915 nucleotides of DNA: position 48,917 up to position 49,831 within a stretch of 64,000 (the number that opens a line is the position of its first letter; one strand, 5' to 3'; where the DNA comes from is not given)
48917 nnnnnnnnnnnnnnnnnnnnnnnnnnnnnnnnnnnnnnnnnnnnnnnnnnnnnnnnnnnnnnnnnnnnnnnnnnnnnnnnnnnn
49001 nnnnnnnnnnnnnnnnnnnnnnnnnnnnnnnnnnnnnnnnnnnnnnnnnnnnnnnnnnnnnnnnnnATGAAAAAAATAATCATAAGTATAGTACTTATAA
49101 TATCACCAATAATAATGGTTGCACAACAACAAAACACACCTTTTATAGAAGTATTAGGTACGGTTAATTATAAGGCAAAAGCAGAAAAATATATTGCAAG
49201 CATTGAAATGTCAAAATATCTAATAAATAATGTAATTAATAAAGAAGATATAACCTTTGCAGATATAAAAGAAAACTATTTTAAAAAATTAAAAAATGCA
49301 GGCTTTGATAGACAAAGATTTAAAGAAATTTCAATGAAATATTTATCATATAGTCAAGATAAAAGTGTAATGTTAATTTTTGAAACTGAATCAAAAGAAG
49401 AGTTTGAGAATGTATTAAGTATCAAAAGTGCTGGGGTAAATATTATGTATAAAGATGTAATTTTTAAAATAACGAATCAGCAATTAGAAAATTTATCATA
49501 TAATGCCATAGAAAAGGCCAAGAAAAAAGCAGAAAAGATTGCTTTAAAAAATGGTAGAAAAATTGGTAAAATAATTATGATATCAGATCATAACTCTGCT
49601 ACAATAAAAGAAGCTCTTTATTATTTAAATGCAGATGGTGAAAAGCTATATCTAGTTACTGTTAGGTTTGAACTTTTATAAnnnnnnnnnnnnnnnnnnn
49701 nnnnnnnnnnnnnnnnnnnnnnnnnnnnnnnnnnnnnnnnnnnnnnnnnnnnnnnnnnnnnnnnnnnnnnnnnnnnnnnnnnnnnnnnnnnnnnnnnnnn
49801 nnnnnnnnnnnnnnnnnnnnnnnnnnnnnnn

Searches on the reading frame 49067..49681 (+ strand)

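Call 106: search_protein_families(library=pfam, proteins=[window:49067-49681:+], max_evalue=0.001)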
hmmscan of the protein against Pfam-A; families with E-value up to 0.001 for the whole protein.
window:49067-49681:+ (204 aa): 1 family
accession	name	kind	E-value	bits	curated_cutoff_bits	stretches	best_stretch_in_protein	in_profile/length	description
PF04402.19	SIMPL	-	2.9e-06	28.1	25.2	1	58-176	54-162/205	Protein of unknown function (DUF541)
